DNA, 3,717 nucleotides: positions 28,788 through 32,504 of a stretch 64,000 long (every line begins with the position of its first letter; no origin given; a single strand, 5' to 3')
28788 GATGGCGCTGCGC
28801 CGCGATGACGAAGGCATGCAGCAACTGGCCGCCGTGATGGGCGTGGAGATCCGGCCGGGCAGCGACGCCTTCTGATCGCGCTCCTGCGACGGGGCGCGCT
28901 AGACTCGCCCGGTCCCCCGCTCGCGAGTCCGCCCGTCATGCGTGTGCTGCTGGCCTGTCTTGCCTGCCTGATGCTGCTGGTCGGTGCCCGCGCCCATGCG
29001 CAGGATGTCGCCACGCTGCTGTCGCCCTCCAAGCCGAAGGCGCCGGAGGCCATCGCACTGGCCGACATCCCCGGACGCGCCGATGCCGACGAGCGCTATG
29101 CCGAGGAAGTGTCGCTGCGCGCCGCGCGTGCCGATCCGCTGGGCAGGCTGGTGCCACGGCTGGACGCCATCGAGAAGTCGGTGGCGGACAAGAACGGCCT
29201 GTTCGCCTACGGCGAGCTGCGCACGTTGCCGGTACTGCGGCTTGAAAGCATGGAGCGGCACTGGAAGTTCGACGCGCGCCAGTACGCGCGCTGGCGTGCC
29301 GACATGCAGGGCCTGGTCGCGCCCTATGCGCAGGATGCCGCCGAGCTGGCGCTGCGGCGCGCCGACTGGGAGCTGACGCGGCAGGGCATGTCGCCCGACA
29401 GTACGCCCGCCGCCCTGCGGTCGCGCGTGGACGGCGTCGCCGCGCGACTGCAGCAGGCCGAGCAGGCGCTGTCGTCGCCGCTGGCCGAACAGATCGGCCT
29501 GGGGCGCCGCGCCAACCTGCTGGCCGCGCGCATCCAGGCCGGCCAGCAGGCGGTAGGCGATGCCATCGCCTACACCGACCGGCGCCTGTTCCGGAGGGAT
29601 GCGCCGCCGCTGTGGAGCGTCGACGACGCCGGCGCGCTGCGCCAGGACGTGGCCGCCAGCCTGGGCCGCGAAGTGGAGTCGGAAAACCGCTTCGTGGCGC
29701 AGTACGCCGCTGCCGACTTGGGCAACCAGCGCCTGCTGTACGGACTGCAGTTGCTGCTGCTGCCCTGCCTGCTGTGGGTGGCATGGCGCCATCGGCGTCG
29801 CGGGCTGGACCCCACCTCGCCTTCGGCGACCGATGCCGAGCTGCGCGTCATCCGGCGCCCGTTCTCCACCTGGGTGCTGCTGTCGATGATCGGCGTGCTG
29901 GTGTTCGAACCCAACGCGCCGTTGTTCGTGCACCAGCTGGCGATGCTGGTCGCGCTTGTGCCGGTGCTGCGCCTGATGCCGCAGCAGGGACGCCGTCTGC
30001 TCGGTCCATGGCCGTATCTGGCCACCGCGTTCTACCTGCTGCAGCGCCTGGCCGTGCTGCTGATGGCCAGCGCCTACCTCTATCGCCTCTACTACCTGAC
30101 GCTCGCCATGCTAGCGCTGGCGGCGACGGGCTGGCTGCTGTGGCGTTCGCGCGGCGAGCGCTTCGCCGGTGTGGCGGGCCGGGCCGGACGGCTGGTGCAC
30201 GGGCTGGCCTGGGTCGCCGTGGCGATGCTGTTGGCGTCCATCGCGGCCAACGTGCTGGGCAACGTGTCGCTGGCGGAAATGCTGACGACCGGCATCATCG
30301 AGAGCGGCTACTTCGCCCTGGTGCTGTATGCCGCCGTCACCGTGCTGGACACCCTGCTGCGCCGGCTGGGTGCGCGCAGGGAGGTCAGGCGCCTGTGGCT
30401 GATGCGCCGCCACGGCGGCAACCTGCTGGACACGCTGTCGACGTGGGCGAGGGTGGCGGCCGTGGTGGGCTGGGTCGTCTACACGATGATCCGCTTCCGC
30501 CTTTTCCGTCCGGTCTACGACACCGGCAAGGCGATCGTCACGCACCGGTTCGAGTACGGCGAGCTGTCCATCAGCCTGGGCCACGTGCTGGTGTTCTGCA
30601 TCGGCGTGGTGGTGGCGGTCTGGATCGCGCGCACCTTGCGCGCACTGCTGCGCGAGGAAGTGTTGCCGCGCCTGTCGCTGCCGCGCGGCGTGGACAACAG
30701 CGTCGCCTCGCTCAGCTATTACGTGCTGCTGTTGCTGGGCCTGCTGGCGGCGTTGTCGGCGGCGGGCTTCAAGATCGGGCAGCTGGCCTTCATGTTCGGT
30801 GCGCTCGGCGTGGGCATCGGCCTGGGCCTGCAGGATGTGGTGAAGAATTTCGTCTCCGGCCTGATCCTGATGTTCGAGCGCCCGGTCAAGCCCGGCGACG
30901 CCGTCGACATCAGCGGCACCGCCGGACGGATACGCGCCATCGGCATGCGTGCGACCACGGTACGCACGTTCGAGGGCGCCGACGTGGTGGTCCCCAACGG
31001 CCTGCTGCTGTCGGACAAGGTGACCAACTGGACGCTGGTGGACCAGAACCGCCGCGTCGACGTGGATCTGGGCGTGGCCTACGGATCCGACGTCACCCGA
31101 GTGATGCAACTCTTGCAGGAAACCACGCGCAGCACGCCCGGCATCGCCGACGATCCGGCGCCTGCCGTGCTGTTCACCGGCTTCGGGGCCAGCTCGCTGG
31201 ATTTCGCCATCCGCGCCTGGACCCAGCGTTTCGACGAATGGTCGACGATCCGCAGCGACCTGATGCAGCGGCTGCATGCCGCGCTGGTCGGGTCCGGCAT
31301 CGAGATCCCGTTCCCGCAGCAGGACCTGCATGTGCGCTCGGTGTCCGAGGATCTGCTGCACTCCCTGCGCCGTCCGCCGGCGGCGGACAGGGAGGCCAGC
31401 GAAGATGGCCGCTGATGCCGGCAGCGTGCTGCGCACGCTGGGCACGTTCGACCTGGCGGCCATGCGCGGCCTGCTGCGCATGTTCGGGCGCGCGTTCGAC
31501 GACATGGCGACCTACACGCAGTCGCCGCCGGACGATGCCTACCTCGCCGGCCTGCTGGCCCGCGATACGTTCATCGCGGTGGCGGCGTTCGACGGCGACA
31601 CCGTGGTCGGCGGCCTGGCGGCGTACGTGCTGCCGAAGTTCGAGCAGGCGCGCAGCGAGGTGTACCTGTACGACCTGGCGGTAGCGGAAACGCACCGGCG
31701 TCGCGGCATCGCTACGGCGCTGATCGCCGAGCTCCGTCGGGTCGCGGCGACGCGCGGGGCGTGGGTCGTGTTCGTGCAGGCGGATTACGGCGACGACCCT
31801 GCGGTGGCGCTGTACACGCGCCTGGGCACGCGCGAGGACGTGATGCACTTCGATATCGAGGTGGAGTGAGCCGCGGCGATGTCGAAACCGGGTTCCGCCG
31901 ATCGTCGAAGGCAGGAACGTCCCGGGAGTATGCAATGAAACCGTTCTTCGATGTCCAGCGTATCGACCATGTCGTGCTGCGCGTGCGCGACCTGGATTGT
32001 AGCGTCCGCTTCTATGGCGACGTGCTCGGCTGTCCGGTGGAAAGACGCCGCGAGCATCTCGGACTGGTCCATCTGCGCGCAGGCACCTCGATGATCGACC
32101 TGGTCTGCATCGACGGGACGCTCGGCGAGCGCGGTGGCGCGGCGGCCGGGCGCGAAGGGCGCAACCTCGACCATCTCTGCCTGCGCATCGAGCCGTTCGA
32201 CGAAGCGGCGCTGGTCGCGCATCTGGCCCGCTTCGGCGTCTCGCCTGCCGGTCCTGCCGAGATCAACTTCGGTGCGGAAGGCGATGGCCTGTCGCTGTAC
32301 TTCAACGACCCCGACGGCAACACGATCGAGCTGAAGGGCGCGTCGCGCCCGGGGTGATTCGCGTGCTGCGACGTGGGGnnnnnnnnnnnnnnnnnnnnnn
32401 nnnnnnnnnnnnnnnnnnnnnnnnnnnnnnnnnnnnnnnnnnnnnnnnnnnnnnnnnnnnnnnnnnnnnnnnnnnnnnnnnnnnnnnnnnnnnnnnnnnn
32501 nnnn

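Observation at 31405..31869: Chromosomal, non-cassette AAC(3)-I homologue: possible reservoir of integron gentamicin resistance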

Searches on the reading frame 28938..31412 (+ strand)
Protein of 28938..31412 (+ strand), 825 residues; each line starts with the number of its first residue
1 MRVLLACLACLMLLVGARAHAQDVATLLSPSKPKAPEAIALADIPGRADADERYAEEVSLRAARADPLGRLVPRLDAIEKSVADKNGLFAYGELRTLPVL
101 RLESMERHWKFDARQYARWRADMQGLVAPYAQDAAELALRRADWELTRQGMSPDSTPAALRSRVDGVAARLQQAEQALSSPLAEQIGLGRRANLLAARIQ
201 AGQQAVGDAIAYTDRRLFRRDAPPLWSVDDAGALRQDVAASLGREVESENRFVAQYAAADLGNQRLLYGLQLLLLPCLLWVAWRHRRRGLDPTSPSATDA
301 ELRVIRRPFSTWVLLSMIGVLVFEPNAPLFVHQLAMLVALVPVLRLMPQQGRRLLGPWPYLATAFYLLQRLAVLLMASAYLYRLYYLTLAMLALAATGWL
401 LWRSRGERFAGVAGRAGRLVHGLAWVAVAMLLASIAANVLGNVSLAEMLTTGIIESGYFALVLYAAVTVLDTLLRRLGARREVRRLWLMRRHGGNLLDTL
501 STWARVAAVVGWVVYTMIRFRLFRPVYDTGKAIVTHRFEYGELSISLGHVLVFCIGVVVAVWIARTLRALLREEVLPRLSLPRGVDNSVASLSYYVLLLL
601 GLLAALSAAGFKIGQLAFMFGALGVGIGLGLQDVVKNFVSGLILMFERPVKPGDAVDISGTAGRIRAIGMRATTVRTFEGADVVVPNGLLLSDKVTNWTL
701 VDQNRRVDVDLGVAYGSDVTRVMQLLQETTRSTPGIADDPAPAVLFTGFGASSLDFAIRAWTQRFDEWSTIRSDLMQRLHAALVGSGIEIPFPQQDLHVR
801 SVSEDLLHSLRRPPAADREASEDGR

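Call 6: search_protein_families(library=ncbifam, proteins=[window:28938-31412:+], max_evalue=0.001)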
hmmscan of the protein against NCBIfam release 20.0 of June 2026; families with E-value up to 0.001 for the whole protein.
window:28938-31412:+ (825 aa): 6 families
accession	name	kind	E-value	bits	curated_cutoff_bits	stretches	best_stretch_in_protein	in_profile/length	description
NF008438.0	PRK11281.1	equivalog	8.2e-63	212.6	991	1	544-818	833-1107/1113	mechanosensitive channel MscK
NF008180.0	PRK10929.1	equivalog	2.9e-43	147.9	809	1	544-803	830-1089/1109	miniconductance mechanosensitive channel MscM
NF047602.1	MscsSHelicob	equivalog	1.3e-38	132.9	400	1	547-799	14-258/260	small-conductance mechanosensitive channel MscS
NF007662.0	PRK10334.1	subfamily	9.9e-38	130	321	1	555-805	35-283/286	small-conductance mechanosensitive channel MscS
NF047601.1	MscSThanab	equivalog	1.1e-20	74.3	500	1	594-800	73-277/280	small-conductance mechanosensitive channel MscS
NF008542.0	PRK11465.1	equivalog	2e-08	33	596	1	602-687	526-611/741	mechanosensitive channel protein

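Call 7: search_protein_families(library=pfam, proteins=[window:28938-31412:+], max_evalue=0.001)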
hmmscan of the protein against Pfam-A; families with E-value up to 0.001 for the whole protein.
window:28938-31412:+ (825 aa): 2 families
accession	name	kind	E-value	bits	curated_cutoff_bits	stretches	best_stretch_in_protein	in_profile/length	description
PF00924.24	MS_channel_2nd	-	1.9e-21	76.4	20.2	1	633-699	1-67/68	Mechanosensitive ion channel, beta-domain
PF21082.3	MS_channel_3rd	-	8.4e-17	61.8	21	1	707-790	1-88/88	Mechanosensitive ion channel MscS, C-terminal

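Call 13: find_related_loci(query=window:28938-31412:+, collection=genome_contigs, flank=6000)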
Query window:28938-31412:+ (825 aa) in genome_contigs; peptide patterns used: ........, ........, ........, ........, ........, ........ (x = any residue, [..] = any of these).
131 stretches matched a pattern; 96 encode a relative of the query (tblastn E <= 1e-3); the best 80 are kept; 78 distinct loci.
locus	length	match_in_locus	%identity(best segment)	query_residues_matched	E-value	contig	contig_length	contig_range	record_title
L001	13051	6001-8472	93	1-823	0e+0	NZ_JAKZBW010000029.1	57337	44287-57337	Pseudoxanthomonas sp. LH2527 NODE_29_length_57337_cov_17.050708, whole genome shotgun sequence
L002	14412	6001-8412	88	15-818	0e+0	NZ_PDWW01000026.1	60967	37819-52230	Pseudoxanthomonas japonensis strain DSM 17109 NODE_26_length_60967_cov_27.9881, whole genome shotgun sequence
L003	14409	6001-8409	84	20-822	0e+0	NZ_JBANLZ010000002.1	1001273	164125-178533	Pseudoxanthomonas sp. F11 ctg00002, whole genome shotgun sequence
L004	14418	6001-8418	86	19-824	0e+0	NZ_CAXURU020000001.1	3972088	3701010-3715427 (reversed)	Pseudoxanthomonas sp. LjRoot168 LJR168c1, whole genome shotgun sequence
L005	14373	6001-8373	84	20-810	0e+0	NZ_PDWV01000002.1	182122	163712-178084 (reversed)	Pseudoxanthomonas mexicana strain DSM 17121 NODE_2_length_182125_cov_7.33092, whole genome shotgun sequence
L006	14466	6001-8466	81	1-822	0e+0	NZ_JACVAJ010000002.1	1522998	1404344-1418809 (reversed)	Pseudoxanthomonas sp. PXM01 NODE_2_length_1522998_cov_42.143699, whole genome shotgun sequence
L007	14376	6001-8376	85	22-813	0e+0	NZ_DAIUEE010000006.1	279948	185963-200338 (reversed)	MAG: Pseudoxanthomonas sp. isolate CTOTU24496 NODE_24_length_279948_cov_128.988521, whole genome shotgun sequence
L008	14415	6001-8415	81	21-825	0e+0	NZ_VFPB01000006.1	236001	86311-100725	Pseudoxanthomonas sp. 3HH-4 Ga0310715_106, whole genome shotgun sequence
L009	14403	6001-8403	85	19-817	0e+0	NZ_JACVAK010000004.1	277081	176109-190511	Pseudoxanthomonas sp. PXM02 NODE_4_length_277081_cov_47.288246, whole genome shotgun sequence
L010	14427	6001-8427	81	17-825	0e+0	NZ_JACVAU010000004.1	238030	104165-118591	Pseudoxanthomonas sp. PXM03 NODE_4_length_238030_cov_58.225886, whole genome shotgun sequence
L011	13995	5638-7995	56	21-810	0e+0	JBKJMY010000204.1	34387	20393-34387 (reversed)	MAG: Arenimonas sp. isolate ant_bin.347 S1Ck117_3679335_flag_1_multi_14.6501_len_34387, whole genome shotgun sequence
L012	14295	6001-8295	58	36-804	0e+0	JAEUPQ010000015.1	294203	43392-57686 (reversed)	MAG: Lysobacteraceae bacterium isolate new MAG-229 k141_2012675, whole genome shotgun sequence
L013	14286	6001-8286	57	39-804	0e+0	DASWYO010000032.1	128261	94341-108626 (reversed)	MAG TPA_asm: Lysobacteraceae bacterium isolate SMAG_U3713 k141_532484, whole genome shotgun sequence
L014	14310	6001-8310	57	31-804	0e+0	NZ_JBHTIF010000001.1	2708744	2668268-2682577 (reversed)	Lysobacter brunescens strain CCUG 55585 GCM70027549_34, whole genome shotgun sequence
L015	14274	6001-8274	57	43-804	0e+0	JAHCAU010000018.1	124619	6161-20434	MAG: Lysobacter sp. isolate ACE_PRO74 PRO74_18, whole genome shotgun sequence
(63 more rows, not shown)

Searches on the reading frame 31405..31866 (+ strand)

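Call 6: search_protein_families(library=ncbifam, proteins=[window:31405-31866:+], max_evalue=0.001)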
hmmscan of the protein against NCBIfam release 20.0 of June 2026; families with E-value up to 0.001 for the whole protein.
window:31405-31866:+ (154 aa): 9 families
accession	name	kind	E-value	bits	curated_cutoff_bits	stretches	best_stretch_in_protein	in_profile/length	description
NF033083.0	AAC_3_I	equivalog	2.1e-69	232.3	200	1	10-153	2-145/145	AAC(3)-I family aminoglycoside N-acetyltransferase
NF002959.0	PRK03624.1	equivalog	1.1e-07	31.6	124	1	74-144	63-131/147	GNAT family acetyltransferase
NF049894.1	CG3035_N_ac_Glu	equivalog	1.7e-07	30.8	280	1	91-144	238-291/300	N-acetylglutamate synthase, CG3035 family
TIGR01575.1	rimI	equivalog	3.3e-07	30.5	86.4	1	36-144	12-114/132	ribosomal protein S18-alanine N-acetyltransferase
NF041716.1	HxA_phane_GNAT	equivalog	5.7e-07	29.5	250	1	63-144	59-142/152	cyclophane-containing RiPP N-acetyltransferase HaaN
NF000165.3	AAC_6p_Entco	exception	2e-06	27.8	300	1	50-130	40-115/178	aminoglycoside N-acetyltransferase AAC(6')-Ii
NF000487.1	stat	exception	1.8e-05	24.4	420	1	54-141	79-160/189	streptothricin N-acetyltransferase STAT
TIGR02406.1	ectoine_EctA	equivalog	0.00021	21.3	120.6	1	57-146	41-127/157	diaminobutyrate acetyltransferase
NF002364.0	PRK01346.1-1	equivalog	0.00026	20.2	701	1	85-129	85-129/408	enhanced intracellular survival protein Eis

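Call 7: search_protein_families(library=pfam, proteins=[window:31405-31866:+], max_evalue=0.001)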
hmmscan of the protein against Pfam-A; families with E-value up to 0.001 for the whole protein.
window:31405-31866:+ (154 aa): 6 families
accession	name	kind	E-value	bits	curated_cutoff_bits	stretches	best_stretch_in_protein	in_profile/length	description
PF00583.31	Acetyltransf_1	-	5e-16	59.5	20.7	1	37-141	16-115/116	Acetyltransferase (GNAT) family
PF13508.13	Acetyltransf_7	-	6.7e-10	39.7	27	1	58-141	6-81/84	Acetyltransferase (GNAT) domain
PF08445.16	FR47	-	4.5e-08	33.4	22.1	1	86-145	22-80/86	FR47-like protein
PF13527.13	Acetyltransf_9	-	4.9e-06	27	25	1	20-141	10-123/127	Acetyltransferase (GNAT) domain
PF13673.13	Acetyltransf_10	-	0.00011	22.6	23.6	1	58-141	33-106/128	Acetyltransferase (GNAT) domain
PF24553.2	Rv0428c_C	-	0.00038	20.6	27.2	1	83-144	157-217/224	Probable histone acetyltransferase Rv0428c C-terminal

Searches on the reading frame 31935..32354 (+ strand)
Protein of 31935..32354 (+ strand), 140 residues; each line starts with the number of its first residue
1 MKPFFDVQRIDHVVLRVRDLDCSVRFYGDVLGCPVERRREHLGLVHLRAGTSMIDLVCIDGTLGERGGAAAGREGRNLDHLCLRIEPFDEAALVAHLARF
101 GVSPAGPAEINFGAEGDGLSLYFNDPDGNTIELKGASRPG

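Call 6: search_protein_families(library=ncbifam, proteins=[window:31935-32354:+], max_evalue=0.001)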
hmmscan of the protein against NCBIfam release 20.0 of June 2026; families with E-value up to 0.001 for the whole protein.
window:31935-32354:+ (140 aa): 26 families (the best 25 are shown)
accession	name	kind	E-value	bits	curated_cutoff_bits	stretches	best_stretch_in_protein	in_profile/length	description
NF000496.2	Fos_GSH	equivalog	5.7e-08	32.9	180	1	8-134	3-115/136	fosfomycin resistance glutathione transferase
TIGR03211.1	catechol_2_3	equivalog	3e-07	30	320.2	1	6-49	1-42/303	catechol 2,3-dioxygenase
TIGR02295.1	HpaD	equivalog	1.1e-06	28.1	321.4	1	7-41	2-36/298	3,4-dihydroxyphenylacetate 2,3-dioxygenase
NF000125.1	498180014_fosA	hypoth_equivalog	3.1e-06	27.4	250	1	10-135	6-118/129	Fos family putative thiol transferase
NF000094.1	354827590_fosA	exception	3.9e-06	27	275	1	10-133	5-111/135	FosA family fosfomycin resistance glutathione transferase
NF000339.2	fos-Crono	exception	5.6e-06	26.5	275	1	10-136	4-113/134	FosA family fosfomycin resistance glutathione transferase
NF003152.0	PRK04101.1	equivalog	6.9e-06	26.4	171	0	7-34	2-29/139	metallothiol transferase FosB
NF000221.4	FosA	exception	1.3e-05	25.2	250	1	8-134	3-115/137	FosA family fosfomycin resistance glutathione transferase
TIGR00068.2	glyox_I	equivalog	1.6e-05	24.9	120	1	10-40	2-32/143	lactoylglutathione lyase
NF000467.1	FosG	exception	2.7e-05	24.2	240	1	10-136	5-112/132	FosG family fosfomycin resistance glutathione transferase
NF000495.1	FosK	exception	2.7e-05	24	280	1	9-134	4-110/132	fosfomycin resistance glutathione transferase FosK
NF038311.1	FosU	exception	3.1e-05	24.1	295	1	8-134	3-112/137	FosU family fosfomycin resistance glutathione transferase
NF000074.1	299782349_fosC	exception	5.1e-05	23.4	250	0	10-48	5-43/132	FosC2 family fosfomycin resistance glutathione transferase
TIGR03081.1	metmalonyl_epim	equivalog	6.4e-05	23.5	114.95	1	9-118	1-111/129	methylmalonyl-CoA epimerase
NF050074.1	glyox_I_GloA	exception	6.6e-05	23.1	165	1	10-41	2-33/121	lactoylglutathione lyase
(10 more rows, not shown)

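Call 7: search_protein_families(library=pfam, proteins=[window:31935-32354:+], max_evalue=0.001)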
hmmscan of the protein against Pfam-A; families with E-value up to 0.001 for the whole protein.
window:31935-32354:+ (140 aa): 4 families
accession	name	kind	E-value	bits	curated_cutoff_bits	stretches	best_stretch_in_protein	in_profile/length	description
PF00903.31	Glyoxalase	-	4.7e-12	46.8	20.6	1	9-133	1-121/121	Glyoxalase/Bleomycin resistance protein/Dioxygenase superfamily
PF18029.7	Glyoxalase_6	-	1.7e-05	25.8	23.6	1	12-133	1-105/106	Glyoxalase-like domain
PF13669.12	Glyoxalase_4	-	9.4e-05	23.1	27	1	11-116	1-104/109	Glyoxalase/Bleomycin resistance protein/Dioxygenase superfamily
PF22677.2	Ble-like_N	-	0.00077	19.6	24.5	0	9-32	1-24/41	Bleomycin resistance protein-like N-terminal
